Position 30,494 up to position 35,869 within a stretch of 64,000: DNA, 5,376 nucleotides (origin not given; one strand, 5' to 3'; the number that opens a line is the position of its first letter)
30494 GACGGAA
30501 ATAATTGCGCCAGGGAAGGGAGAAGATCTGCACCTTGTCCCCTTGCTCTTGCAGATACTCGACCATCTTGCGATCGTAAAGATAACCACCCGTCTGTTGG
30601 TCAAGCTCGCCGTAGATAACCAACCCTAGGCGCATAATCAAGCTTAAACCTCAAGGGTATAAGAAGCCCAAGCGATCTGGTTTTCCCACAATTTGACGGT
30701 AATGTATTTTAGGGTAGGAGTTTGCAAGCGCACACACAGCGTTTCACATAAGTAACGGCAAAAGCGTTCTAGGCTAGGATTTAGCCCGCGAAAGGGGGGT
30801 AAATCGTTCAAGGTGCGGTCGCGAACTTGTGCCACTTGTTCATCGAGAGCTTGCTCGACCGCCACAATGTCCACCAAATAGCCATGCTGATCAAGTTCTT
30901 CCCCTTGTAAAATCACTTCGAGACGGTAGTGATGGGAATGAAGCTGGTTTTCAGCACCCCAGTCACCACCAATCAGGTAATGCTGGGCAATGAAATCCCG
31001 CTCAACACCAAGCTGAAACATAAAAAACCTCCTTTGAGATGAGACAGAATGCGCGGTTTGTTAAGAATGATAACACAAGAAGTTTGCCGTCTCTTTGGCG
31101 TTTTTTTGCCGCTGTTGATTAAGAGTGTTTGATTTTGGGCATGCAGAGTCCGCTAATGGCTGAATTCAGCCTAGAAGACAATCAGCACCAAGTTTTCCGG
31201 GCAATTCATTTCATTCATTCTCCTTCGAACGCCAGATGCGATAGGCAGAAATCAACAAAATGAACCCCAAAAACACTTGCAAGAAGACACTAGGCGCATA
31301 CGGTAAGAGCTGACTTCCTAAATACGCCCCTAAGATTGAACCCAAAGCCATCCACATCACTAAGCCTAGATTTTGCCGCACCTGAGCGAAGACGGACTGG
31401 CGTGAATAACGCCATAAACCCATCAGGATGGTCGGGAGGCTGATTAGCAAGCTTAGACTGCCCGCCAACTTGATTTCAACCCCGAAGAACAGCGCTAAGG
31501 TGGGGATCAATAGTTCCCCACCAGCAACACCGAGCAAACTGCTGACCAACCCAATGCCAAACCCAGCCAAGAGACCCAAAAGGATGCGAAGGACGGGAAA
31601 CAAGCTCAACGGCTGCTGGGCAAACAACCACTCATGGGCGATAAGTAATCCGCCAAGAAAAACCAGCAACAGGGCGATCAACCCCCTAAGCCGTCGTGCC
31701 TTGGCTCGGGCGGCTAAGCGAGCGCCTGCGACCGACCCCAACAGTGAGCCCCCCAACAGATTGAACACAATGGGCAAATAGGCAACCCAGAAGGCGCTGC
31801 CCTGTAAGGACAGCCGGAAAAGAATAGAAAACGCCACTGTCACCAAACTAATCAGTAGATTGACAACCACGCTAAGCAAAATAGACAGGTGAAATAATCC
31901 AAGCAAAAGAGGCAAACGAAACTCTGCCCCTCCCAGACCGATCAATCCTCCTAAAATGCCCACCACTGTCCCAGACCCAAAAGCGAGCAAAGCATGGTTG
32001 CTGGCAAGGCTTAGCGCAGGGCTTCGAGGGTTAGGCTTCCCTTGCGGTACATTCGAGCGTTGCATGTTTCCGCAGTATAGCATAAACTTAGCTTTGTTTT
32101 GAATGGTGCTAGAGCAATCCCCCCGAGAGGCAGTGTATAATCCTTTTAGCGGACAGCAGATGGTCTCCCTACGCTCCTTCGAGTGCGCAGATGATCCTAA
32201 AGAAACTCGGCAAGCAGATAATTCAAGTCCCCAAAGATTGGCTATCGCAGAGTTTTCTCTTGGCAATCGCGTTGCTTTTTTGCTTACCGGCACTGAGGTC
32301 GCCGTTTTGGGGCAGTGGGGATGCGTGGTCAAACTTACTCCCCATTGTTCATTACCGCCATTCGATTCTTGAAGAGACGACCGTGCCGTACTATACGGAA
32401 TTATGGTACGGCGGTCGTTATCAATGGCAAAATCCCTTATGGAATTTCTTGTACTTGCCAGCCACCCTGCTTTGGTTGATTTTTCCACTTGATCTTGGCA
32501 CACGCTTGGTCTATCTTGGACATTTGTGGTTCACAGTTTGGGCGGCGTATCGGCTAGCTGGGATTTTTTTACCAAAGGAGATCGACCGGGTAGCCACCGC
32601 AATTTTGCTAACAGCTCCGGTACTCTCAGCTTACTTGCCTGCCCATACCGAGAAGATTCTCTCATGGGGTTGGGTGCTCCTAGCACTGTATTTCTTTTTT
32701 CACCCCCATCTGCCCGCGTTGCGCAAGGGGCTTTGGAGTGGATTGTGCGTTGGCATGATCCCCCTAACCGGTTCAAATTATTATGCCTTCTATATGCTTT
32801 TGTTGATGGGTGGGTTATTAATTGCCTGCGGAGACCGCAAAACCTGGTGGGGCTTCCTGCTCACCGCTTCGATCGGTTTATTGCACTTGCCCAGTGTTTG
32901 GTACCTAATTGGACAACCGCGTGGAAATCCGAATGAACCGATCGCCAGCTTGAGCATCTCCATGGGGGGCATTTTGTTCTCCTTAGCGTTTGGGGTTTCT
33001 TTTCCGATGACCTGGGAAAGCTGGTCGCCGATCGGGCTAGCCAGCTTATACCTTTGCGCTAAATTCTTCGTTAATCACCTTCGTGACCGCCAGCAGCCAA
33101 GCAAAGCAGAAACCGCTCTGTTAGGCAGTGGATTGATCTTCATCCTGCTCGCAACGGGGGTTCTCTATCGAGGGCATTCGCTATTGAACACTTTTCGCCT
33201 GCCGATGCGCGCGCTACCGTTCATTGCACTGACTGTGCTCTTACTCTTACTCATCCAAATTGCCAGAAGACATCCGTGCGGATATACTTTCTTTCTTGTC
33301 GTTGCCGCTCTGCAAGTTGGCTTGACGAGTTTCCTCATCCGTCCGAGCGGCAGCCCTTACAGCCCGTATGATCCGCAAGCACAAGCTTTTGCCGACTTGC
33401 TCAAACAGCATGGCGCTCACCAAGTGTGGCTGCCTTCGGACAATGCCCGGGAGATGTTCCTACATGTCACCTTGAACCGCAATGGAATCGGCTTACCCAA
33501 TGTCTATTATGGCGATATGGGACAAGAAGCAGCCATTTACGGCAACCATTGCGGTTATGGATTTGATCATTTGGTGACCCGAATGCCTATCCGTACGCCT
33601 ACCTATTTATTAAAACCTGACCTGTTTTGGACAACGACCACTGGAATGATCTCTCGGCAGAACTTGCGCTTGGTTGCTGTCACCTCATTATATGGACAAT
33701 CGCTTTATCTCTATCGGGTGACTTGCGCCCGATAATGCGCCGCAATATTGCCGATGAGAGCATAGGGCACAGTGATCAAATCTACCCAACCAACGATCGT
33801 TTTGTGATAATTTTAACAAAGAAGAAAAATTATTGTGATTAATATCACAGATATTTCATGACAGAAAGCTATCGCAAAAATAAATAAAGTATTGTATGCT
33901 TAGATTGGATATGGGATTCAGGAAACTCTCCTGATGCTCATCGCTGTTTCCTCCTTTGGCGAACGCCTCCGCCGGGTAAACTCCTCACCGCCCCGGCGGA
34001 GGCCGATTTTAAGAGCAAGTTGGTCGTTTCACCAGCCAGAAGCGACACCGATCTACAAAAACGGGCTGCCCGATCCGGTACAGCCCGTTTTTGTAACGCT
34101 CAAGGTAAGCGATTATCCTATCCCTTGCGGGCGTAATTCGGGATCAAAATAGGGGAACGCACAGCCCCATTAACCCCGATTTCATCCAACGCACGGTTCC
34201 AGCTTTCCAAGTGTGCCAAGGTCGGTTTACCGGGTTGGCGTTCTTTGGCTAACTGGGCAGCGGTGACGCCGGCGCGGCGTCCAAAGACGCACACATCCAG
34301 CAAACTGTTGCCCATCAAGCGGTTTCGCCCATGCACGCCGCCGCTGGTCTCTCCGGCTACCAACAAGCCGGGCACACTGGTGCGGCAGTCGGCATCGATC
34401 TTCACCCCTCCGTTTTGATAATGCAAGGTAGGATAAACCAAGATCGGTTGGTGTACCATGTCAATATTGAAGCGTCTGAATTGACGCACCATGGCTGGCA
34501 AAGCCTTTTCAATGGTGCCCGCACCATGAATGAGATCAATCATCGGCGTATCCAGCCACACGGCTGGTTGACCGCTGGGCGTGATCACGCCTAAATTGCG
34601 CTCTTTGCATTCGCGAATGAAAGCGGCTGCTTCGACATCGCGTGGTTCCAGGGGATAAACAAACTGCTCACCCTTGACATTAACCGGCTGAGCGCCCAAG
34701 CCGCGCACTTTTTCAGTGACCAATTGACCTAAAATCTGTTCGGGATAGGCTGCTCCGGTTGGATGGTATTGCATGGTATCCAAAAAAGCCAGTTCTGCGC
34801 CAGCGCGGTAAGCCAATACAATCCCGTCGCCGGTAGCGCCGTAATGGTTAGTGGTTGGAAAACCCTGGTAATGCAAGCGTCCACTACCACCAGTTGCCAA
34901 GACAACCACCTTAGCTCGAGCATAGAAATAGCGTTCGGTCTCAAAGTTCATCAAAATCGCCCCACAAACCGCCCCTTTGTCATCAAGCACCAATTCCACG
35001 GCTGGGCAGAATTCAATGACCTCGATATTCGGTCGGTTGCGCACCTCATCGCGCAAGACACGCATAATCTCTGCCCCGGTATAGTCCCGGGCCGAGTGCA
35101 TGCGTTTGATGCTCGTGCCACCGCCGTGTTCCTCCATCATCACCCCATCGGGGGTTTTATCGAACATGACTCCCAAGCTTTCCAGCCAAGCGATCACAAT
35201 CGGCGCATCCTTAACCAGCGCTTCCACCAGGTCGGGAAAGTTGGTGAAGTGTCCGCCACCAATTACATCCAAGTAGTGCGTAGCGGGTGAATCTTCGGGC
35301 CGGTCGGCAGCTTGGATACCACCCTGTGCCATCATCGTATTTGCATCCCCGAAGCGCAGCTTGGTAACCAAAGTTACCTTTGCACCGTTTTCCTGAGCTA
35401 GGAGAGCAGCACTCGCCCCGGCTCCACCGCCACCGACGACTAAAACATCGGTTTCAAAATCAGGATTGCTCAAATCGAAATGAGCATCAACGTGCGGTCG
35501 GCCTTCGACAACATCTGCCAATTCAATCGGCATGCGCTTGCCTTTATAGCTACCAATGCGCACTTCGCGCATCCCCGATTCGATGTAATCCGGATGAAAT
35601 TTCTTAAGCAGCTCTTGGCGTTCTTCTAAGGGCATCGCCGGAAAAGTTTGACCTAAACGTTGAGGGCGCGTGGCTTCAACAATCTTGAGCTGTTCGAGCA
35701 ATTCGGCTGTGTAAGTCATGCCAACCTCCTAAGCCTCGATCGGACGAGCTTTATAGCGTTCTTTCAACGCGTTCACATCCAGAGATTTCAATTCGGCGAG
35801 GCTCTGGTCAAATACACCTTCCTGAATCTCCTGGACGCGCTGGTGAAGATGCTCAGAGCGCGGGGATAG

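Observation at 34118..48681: A 14.5-kb, 11-gene Hdr-type super-operon of unusual composition: a likely multi-module flavin-based electron-bifurcating complex with an unknown terminal reaction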

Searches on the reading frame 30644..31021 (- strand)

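Call 4: search_protein_families(library=pfam, proteins=[window:30644-31021:-], max_evalue=0.001)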
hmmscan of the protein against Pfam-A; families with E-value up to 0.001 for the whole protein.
window:30644-31021:- (125 aa): 1 family
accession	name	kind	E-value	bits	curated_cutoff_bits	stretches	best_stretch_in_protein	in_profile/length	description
PF01242.24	PTPS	-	9.1e-27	93.9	22.4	1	5-122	3-119/121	6-pyruvoyl tetrahydropterin synthase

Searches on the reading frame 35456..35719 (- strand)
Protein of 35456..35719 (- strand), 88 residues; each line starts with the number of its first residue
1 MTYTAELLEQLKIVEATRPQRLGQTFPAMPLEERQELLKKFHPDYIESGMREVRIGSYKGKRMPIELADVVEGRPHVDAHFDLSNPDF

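Call 87: search_protein_representatives(protein=window:35456-35719:-)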
Query: 88 residues. Proteins with E-value up to 0.001 (for the whole library): 370; up to 1e-10: 52; up to 1e-30: 0. The best 150 are listed.
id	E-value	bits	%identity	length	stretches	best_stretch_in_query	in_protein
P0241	5.6e-30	119.3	61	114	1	1-88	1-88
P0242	5.3e-25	103.5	56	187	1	3-86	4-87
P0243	7.2e-23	96.7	56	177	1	3-86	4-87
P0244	9.5e-21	89.9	51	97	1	1-86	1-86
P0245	2.9e-19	85.2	65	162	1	1-65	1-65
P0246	1.5e-16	76.5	48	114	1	1-79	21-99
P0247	2.6e-16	75.7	51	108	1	1-73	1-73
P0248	3.9e-16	75.2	51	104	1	3-87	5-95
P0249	6.4e-16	74.5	47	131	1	1-87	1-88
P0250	6.9e-16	74.4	50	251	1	9-88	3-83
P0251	7.4e-16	74.3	57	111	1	9-75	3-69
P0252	7.6e-16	74.3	47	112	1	1-87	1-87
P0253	9.5e-16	74.0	48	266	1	2-87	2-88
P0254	1.3e-15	73.5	52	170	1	1-77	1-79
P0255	1.9e-15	73.0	53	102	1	3-76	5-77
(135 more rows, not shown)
